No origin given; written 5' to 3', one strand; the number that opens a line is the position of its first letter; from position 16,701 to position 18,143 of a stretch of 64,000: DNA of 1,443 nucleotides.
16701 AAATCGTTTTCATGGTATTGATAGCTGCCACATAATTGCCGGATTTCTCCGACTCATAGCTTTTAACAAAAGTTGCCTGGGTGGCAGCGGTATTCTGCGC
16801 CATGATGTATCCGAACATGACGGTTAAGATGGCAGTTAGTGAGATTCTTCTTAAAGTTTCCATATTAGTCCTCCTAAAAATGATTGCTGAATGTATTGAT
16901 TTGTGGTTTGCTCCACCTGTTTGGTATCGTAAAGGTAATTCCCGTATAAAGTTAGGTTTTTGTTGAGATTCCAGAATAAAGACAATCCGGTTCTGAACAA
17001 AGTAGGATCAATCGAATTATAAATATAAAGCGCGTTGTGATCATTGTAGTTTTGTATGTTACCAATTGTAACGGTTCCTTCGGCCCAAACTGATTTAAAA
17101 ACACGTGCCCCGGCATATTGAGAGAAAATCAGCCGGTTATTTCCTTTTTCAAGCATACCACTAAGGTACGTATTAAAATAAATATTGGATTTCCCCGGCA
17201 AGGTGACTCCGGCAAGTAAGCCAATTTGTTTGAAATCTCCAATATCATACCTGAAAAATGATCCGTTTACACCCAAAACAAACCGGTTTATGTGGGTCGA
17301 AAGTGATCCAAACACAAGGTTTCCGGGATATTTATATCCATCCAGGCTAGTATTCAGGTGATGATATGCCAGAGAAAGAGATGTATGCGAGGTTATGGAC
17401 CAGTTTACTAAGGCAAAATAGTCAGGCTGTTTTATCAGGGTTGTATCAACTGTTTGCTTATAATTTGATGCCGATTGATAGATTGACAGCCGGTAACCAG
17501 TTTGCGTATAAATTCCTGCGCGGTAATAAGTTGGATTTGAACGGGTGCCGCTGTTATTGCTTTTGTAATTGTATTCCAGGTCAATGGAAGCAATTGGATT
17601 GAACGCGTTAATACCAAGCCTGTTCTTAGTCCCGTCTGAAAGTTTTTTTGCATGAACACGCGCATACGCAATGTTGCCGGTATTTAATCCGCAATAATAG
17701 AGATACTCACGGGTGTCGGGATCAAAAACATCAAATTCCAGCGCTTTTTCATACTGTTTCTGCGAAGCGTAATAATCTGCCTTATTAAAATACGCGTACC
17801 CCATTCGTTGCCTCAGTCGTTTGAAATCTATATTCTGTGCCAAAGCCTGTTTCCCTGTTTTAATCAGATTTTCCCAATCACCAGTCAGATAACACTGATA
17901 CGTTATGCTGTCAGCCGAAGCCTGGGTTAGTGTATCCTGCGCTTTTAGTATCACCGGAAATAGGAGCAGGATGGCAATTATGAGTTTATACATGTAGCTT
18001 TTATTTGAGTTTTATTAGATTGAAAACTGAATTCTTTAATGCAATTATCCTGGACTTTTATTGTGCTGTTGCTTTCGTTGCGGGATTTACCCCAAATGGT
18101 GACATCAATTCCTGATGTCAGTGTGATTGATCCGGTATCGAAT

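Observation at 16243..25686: Unassigned locus: PqqD-like chaperone, ATP-grasp ligase and PLP decarboxylase joined to a UT/M23 membrane fusion, OM barrel and TPR protein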

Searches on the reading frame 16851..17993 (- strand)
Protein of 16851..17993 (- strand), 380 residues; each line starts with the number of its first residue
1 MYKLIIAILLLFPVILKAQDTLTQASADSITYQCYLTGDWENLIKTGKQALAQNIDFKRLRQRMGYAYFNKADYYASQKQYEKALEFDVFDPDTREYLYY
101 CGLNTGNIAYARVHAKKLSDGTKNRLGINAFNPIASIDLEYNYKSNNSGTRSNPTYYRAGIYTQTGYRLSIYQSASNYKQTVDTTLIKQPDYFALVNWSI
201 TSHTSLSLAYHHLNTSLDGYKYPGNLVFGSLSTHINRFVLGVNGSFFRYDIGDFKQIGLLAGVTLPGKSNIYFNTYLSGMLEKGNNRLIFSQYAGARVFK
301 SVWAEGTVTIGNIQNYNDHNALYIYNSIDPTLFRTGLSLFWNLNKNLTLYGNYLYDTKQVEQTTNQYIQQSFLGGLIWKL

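Call 3: search_protein_families(library=pfam, proteins=[window:16851-17993:-], max_evalue=0.01)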
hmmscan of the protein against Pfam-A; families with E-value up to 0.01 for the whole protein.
window:16851-17993:- (380 aa): 1 family
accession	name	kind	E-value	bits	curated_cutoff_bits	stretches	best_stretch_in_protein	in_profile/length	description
PF13181.12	TPR_8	-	0.007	16.9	25.7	0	62-87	5-30/34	Tetratricopeptide repeat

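Call 4: search_protein_families(library=ncbifam, proteins=[window:16851-17993:-], max_evalue=0.01)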
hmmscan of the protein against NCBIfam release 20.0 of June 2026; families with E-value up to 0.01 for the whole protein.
window:16851-17993:- (380 aa): 1 family
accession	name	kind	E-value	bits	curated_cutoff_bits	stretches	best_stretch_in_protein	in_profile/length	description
NF041743.1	RdrA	equivalog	0.0048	15.4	600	0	314-342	82-110/742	antiviral RADAR system adenosine triphosphatase RdrA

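Call 36: find_homologous_proteins(query=window:16851-17993:-, max_evalue=0.00001)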
Query window:16851-17993:- (380 aa): 258 proteins with E <= 0.00001 among 2690 candidates; the best 120 are listed.
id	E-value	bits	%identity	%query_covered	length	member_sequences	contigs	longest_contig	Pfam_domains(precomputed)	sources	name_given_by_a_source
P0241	5.9e-244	827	96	100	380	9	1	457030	-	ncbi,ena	-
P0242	1.1e-223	760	88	100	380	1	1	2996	-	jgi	-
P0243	7.4e-223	758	88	100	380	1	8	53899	-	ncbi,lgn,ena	-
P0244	9.0e-222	754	87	100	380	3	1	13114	-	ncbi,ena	-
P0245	2.3e-221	753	87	100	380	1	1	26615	-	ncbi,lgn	ncbi:MAG: tetratricopeptide repeat protein [Bacteroidales bacterium]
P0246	2.5e-221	752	85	100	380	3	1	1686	-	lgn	-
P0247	7.8e-220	748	87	100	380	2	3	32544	-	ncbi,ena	-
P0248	4.0e-219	745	87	98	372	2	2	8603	-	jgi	-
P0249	2.4e-213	726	84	100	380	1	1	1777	-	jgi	jgi:hypothetical protein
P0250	3.1e-212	723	82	100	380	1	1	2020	-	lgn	-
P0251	1.5e-211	720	83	100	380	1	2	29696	-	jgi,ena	-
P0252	2.6e-211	720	81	100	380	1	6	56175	-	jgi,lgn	jgi:hypothetical protein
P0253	2.1e-208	710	79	100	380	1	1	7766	-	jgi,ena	-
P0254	1.9e-207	707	83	96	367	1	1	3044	-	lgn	-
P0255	5.4e-206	702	80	100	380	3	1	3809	-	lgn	-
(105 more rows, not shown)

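Call 39: search_solved_structures(query=A2, max_evalue=1)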
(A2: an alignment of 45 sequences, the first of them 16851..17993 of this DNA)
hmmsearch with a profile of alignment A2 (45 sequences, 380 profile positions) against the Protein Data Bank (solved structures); distinct sequences matched with E-value up to 1: 32.
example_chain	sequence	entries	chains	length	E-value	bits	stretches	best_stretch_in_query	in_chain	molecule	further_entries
9qhb_A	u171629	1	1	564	3.4e-20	75.4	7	32-91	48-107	Engineered tetratricopeptide repeat protein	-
9qhc_A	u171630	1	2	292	1.7e-12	50.1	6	32-91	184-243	Engineered tetratricopeptide repeat protein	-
8bu0_A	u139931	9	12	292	5.9e-10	41.7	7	32-93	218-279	Consensus tetratricopeptide repeat protein | Crystal structure of an 8-repeat consensus TPR superhelix with Zinc. | Monomer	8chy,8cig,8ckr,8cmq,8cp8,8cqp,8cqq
3kd7_A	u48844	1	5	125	3.5e-07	32.6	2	31-98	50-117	CTPR390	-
1na0_A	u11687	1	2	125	5e-06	28.8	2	32-98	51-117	designed protein CTPR3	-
2fo7_A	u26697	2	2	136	1.2e-05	27.5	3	32-91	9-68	SYNTHETIC CONSENSUS TPR PROTEIN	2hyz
8ch0_A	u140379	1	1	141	1.7e-05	27.1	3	32-91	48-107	Consensus tetratricopeptide repeat protein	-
1na3_A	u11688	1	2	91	0.00019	23.6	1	31-98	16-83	designed protein CTPR2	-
5hrz_A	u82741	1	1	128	0.00019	23.6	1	23-98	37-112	TPR domain protein 1na0C3_3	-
7obi_A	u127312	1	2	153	0.00033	22.8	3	34-94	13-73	CTPR-rv4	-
6vfh_A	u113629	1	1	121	0.00041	22.5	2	30-93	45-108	T33_dn10A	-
6vfi_B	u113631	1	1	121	0.00044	22.4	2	30-96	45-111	O43_dn18B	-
6v8e_A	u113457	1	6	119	0.00047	22.3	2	30-98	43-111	Designed protein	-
6vl6_A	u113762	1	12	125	0.00055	22.1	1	20-96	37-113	T33_dn2A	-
2avp_A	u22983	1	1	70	0.0034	19.5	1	32-88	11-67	synthetic consensus TPR protein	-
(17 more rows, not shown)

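Call 46: predict_structure(alignment_id=A2)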
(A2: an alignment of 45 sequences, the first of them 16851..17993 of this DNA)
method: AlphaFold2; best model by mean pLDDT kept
length: 380 residues; sequences in the alignment: 45
mean_pLDDT: 92.9   pTM: 0.85
mean pLDDT of the five models: 92.9, 92.3, 92.1, 91.8, 90.7
residues with pLDDT >= 90: 326; 70-90: 34; 50-70: 16; < 50: 4
segments of 3 or more residues with pLDDT < 50: 16-18
pLDDT, mean of each block of 10 residues (from residue 1): 59 54 92 98 97 97 97 95 97 96 91 95 94 96 93 96 96 97 93 97 96 94 97 95 96 95 89 97 93 94 96 95 92 97 95 96 88 96
secondary structure, 60 per line:
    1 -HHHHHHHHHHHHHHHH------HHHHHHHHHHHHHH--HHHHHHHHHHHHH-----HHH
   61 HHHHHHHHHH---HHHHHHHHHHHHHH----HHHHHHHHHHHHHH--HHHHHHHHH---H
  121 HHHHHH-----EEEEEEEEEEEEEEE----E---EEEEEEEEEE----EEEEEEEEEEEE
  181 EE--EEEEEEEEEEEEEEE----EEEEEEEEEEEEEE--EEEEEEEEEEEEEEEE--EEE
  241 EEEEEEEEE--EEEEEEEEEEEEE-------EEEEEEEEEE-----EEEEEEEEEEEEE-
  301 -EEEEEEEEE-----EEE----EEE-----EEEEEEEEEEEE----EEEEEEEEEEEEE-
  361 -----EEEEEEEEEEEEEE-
elements in order: H2-17 H24-37 H40-52 H58-70 H74-87 H92-105 H108-116 H120-126 E132-146 E155-164 E169-182 E185-199 E204-217 E220-235 E238-249 E252-264 E272-281 E287-299 E302-310 E316-318 E323-325 E331-342 E347-359 E366-379

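Call 50: fold_search(model_id=the predicted structure, library=pdb)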
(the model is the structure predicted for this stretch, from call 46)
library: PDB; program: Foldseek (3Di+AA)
matches with E <= 10: 1470; with E <= 0.001: 346
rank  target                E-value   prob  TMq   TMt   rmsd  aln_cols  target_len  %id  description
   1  2x9k                  5.9e-09  1.00  0.45  0.58   7.2       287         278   10  Structure of a E.coli porin (released 2011-01-26)
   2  2iwv_A                8.7e-09  1.00  0.50  0.66   6.8       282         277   10  Structure of the monomeric outer membrane porin OmpG in the open and closed conformation (released 2006-08-14)
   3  2f1c                  1.0e-08  1.00  0.45  0.64   5.9       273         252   11  Crystal structure of the monomeric porin OmpG (released 2006-06-27)
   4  2wvp                  2.4e-08  1.00  0.46  0.64   5.5       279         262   10  Synthetically modified OmpG (released 2010-07-14)
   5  1uyn                  3.1e-08  1.00  0.32  0.41  16.5       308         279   13  Translocator domain of autotransporter NalP from Neisseria meningitidis (released 2004-03-18)
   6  9h80_M                4.6e-08  1.00  0.40  0.39  11.7       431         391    9  Structure of the outer membrane exopolysaccharide transporter PelBC (released 2025-06-11)
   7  9b8a                  5.4e-08  1.00  0.35  0.26  14.3       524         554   10  Cryo-EM structure of E. coli cellulose synthase subunit C (released 2025-02-19)
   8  4d5d_A                1.8e-07  1.00  0.42  0.50   8.6       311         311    9  Crystal structure of CymA from Klebsiella oxytoca (released 2015-06-03)
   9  3kvn_X                1.8e-07  1.00  0.34  0.22  15.9       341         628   12  Crystal structure of the full-length autotransporter EstA from Pseudomonas aeruginosa (released 2010-01-26)
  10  4ctd_A                1.9e-07  1.00  0.46  0.72   4.5       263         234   10  X-ray structure of an engineered OmpG loop6-deletion (released 2014-08-13)
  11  9a32_MODEL_1_A        1.9e-07  1.00  0.29  0.30  12.3       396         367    9  Model of E. coli OmpC by in-cell photo-crosslinking MS and deep learning (released 2023-02-24)
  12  3kvn_A                1.9e-07  1.00  0.33  0.22  20.9       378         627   12  Crystal structure of the full-length autotransporter EstA from Pseudomonas aeruginosa (released 2010-01-26)
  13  4d5b_A                2.7e-07  1.00  0.39  0.46   8.9       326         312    9  Crystal structure of CymA from Klebsiella oxytoca (released 2015-06-03)
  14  2r8a_A                2.8e-07  1.00  0.49  0.52   8.1       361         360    6  Crystal structure of the long-chain fatty acid transporter FadL mutant delta N8 (released 2008-09-23)
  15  4v3h_B                3.2e-07  1.00  0.38  0.46   9.4       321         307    9  Crystal structure of CymA from Klebsiella oxytoca (released 2015-06-03)
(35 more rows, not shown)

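Call 57: search_protein_families(library=padloc, proteins=[window:16851-17993:-], max_evalue=0.01)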
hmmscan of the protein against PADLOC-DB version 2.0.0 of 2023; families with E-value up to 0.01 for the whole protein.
window:16851-17993:- (380 aa): 0 families
